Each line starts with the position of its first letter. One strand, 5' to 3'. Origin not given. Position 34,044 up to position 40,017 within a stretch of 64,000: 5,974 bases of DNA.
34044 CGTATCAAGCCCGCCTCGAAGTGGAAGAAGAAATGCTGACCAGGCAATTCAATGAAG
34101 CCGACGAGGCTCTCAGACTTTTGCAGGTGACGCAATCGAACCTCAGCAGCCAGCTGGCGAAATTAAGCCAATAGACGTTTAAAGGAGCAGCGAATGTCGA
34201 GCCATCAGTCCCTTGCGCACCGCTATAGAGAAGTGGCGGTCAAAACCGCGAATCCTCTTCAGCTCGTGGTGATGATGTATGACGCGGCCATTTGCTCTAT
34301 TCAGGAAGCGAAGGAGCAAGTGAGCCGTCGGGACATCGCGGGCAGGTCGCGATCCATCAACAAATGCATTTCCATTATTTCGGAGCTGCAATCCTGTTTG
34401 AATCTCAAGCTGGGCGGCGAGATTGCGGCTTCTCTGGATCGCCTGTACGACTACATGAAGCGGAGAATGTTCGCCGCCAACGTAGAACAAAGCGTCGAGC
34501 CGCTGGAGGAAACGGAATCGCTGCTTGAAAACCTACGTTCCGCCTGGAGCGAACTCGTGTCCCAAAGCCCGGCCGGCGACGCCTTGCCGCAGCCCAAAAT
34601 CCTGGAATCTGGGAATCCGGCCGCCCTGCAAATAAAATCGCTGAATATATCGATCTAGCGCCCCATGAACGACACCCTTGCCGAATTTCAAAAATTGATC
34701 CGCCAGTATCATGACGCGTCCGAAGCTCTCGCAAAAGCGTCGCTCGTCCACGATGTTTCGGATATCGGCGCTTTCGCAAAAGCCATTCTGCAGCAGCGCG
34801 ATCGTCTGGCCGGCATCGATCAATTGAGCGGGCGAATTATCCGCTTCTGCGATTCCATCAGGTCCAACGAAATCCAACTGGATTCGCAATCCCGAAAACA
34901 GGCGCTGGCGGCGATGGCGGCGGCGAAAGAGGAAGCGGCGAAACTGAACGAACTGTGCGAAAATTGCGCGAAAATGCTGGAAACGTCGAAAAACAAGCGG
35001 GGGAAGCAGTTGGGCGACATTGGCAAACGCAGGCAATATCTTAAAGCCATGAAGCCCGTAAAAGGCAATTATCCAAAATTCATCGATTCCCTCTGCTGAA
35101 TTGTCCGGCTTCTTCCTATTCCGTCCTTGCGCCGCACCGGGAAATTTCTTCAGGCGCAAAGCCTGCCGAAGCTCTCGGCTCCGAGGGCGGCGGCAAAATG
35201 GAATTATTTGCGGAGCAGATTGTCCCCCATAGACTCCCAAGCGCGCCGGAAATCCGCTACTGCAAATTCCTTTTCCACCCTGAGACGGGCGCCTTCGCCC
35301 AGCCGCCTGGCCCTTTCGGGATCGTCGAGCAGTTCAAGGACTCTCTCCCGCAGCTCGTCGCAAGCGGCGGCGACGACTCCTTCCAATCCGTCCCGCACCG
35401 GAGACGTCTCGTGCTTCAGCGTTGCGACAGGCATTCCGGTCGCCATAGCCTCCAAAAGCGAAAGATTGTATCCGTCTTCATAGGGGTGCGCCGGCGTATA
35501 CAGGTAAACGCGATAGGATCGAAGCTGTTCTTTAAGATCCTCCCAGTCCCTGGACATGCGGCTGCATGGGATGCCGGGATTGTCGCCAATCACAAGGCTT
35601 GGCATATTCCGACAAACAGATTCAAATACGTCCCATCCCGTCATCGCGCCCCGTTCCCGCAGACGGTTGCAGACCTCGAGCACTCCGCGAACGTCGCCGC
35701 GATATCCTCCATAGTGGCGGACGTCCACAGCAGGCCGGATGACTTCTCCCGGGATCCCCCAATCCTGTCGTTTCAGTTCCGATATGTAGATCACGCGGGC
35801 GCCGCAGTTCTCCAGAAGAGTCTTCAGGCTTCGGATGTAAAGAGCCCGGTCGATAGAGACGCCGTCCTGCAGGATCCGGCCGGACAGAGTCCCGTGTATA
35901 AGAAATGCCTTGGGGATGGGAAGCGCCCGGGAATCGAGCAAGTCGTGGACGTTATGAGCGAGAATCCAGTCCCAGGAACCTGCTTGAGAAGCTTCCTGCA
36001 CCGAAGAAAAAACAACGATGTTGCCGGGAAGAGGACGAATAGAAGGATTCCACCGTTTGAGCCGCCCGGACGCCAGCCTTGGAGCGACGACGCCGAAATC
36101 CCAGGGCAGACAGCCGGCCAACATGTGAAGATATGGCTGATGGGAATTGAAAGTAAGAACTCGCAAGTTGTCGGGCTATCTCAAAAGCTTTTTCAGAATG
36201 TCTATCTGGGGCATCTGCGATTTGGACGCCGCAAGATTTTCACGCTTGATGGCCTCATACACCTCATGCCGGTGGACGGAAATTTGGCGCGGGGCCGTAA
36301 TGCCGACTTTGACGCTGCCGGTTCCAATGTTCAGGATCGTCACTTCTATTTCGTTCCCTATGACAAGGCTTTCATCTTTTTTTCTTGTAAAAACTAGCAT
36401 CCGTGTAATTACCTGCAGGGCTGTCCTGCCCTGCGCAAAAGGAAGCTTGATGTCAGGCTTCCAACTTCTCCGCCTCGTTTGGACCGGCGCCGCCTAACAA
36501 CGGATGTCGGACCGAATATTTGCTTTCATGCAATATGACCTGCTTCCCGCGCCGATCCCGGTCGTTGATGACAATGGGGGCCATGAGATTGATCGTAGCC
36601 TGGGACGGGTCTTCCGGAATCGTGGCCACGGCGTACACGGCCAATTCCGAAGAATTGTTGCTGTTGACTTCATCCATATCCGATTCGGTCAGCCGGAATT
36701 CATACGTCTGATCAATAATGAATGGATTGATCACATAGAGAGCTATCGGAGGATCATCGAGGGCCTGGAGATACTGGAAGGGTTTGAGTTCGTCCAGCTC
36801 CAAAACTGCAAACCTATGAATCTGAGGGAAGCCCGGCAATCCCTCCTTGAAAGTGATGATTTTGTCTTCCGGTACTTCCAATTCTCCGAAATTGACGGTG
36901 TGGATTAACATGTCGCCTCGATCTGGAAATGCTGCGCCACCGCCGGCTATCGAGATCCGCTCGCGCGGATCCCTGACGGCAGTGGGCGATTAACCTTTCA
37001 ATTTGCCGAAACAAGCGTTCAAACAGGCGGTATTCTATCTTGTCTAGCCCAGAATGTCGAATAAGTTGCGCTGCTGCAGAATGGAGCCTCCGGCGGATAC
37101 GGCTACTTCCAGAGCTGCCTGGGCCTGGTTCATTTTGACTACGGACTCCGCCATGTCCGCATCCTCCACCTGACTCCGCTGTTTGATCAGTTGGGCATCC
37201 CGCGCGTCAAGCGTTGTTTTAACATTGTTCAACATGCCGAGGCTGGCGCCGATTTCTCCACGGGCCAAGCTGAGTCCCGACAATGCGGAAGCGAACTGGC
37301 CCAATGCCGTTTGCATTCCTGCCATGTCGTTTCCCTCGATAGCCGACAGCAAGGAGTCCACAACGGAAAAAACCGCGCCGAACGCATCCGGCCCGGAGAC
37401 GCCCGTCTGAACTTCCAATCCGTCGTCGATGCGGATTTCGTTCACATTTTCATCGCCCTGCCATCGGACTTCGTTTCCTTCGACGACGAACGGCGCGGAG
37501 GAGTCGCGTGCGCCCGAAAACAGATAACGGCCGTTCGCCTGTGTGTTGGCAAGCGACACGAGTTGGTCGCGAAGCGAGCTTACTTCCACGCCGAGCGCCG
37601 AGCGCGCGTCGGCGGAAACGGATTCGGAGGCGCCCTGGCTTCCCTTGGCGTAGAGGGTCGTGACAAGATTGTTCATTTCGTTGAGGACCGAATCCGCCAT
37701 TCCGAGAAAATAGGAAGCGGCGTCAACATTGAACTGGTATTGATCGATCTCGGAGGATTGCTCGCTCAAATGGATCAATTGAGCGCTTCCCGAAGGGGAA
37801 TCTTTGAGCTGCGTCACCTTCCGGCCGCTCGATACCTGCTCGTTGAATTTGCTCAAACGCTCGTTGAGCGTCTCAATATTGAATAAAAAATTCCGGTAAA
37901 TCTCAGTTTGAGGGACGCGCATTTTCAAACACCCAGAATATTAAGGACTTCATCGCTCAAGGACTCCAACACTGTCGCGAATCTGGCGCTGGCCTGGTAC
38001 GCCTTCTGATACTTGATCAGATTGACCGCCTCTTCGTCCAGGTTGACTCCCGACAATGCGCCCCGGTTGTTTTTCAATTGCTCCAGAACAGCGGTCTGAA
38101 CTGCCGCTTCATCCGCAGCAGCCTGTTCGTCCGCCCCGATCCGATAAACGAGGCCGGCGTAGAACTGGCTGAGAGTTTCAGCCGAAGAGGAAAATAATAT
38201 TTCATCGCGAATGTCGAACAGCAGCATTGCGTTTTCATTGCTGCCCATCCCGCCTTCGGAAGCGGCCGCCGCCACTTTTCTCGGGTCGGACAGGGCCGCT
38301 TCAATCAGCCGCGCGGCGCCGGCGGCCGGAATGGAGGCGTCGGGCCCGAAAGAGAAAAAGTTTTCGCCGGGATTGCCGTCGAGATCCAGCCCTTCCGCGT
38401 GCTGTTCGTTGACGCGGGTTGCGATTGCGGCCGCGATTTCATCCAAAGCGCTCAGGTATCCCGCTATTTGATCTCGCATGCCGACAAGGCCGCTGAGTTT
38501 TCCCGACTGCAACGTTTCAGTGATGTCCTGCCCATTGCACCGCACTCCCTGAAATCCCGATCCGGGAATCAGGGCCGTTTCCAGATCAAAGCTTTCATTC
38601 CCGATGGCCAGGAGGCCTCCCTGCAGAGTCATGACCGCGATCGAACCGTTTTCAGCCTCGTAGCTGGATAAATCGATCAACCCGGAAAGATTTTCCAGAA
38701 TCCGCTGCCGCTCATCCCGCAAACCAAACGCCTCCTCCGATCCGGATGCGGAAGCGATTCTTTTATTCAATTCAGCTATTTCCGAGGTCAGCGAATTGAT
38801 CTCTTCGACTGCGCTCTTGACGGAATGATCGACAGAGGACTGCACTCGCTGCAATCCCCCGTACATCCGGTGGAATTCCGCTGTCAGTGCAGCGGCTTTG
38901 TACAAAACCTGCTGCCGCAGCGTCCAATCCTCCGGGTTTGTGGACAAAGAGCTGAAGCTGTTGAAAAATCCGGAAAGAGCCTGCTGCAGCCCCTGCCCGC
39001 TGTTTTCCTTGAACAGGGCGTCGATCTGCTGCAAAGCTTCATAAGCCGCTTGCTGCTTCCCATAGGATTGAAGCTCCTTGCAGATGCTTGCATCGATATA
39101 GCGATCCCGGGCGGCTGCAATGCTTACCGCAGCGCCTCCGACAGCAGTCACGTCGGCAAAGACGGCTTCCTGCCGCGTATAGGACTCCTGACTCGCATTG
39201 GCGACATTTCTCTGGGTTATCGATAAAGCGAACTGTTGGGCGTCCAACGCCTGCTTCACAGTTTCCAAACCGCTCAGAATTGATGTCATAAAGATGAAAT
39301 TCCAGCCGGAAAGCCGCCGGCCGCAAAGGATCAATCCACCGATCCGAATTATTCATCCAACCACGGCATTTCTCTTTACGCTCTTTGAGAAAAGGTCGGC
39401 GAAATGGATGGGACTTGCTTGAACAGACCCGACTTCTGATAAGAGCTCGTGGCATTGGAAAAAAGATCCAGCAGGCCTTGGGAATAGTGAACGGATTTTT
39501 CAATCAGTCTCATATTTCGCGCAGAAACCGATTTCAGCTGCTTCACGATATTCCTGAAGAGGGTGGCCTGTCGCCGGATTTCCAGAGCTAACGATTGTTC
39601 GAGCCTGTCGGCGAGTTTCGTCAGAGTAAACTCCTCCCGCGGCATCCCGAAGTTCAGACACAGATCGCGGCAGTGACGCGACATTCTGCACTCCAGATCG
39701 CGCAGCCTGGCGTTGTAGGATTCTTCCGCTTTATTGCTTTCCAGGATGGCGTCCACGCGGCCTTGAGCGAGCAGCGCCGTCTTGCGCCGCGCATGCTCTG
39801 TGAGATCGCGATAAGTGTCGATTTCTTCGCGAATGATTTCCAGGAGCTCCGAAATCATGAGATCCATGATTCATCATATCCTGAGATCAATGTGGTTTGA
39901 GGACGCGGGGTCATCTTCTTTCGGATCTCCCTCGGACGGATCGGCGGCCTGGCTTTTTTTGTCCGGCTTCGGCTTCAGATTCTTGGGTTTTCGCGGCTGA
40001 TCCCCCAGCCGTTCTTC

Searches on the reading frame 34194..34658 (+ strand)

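Call 43: search_protein_families(library=pfam, proteins=[window:34194-34658:+], max_evalue=0.001)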
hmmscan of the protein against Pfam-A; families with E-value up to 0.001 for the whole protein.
window:34194-34658:+ (154 aa): 1 family
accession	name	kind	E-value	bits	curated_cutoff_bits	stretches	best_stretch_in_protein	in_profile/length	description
PF02561.19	FliS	-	8.2e-37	126.4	26.7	1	9-121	2-114/115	Flagellar protein FliS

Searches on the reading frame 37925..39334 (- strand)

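Call 28: search_protein_families(library=pfam, proteins=[window:37925-39334:-], max_evalue=0.001)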
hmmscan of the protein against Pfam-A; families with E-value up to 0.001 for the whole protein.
window:37925-39334:- (469 aa): 2 families
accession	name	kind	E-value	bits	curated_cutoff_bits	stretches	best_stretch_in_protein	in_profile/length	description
PF22638.1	FlgK_D1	-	6.1e-58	196.6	28.6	1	101-327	1-233/233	Flagellar hook-associated protein FlgK helical domain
PF06429.18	Flg_bbr_C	-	1.2e-08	34.8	23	1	428-465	8-45/46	Flagellar basal body rod FlgEFG protein C-terminal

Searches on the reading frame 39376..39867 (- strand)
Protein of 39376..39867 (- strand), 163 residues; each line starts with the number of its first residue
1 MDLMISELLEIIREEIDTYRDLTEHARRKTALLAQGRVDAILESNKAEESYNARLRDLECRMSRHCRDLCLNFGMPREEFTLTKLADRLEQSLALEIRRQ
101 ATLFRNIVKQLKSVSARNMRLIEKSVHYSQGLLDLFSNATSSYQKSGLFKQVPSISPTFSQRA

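Call 28: search_protein_families(library=pfam, proteins=[window:39376-39867:-], max_evalue=0.001)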
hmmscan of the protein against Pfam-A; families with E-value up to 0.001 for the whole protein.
window:39376-39867:- (163 aa): 1 family
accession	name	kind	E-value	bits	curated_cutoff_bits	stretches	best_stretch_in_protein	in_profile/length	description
PF05130.17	FlgN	-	1.7e-16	61.4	30.5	1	4-147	1-143/147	FlgN protein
